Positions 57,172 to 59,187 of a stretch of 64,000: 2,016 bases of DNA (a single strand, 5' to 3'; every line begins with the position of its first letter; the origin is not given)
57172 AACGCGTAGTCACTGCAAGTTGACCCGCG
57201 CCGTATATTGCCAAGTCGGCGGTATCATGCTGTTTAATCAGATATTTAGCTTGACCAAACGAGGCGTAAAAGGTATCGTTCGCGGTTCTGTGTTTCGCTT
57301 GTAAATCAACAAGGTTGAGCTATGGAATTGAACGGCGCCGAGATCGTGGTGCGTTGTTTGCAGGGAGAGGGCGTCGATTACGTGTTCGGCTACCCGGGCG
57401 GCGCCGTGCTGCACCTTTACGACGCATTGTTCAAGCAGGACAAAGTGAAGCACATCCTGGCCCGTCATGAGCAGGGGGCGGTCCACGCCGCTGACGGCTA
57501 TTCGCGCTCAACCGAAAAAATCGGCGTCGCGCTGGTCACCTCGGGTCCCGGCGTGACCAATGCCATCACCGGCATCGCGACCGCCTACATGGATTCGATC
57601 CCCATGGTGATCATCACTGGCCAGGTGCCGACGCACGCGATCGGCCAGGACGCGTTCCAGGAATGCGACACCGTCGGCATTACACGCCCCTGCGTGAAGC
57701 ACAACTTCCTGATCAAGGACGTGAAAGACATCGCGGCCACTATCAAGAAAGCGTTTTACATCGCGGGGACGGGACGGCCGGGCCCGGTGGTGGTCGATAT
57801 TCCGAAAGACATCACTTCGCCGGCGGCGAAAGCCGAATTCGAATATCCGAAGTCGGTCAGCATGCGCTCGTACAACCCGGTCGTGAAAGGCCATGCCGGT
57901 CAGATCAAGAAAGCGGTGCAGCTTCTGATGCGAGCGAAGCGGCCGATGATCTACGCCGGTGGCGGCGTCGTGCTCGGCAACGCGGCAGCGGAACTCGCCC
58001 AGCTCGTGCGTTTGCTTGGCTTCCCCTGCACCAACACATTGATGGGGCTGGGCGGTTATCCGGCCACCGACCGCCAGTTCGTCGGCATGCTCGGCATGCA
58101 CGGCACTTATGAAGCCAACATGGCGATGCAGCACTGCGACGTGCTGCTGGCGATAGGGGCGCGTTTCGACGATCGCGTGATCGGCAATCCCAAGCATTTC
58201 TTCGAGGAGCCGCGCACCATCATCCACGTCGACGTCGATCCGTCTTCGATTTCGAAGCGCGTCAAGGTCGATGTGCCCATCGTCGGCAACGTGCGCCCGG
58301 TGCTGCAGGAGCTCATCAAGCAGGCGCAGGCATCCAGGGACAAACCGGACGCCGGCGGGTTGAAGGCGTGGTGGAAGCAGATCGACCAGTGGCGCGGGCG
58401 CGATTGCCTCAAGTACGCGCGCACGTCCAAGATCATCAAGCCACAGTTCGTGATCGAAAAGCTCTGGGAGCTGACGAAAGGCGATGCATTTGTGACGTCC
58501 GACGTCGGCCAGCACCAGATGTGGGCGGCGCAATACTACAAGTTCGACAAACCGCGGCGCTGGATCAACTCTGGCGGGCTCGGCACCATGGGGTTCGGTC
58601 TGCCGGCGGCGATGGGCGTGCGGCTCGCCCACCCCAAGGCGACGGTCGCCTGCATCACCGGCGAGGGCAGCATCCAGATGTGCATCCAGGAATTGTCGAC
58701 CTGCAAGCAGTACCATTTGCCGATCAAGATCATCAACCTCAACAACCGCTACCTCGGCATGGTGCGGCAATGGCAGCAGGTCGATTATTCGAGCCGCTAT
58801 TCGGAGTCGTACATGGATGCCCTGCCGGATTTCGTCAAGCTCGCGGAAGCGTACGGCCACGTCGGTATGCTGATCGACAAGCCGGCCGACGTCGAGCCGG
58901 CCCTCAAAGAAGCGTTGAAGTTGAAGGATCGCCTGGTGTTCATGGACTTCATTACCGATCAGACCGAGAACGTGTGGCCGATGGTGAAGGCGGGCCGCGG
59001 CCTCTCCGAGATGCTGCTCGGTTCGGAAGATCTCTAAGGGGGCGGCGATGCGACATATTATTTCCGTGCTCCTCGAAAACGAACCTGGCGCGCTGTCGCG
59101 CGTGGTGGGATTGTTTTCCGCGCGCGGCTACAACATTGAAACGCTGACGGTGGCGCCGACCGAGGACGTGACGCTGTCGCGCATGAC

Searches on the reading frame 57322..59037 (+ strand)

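Call 79: search_protein_families(library=pfam, proteins=[window:57322-59037:+], max_evalue=0.00001)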
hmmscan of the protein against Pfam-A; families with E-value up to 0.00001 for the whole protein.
window:57322-59037:+ (571 aa): 3 families
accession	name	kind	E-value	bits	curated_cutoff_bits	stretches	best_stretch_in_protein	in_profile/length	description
PF02775.26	TPP_enzyme_C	-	3.7e-56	189.6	21.9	1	394-542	1-150/151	Thiamine pyrophosphate enzyme, C-terminal TPP binding domain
PF00205.28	TPP_enzyme_M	-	1.9e-47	160.8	30.4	1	195-331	1-137/137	Thiamine pyrophosphate enzyme, central domain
PF02776.23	TPP_enzyme_N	-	1.3e-44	151.2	26.8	1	4-119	2-118/119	Thiamine pyrophosphate enzyme, N-terminal TPP binding domain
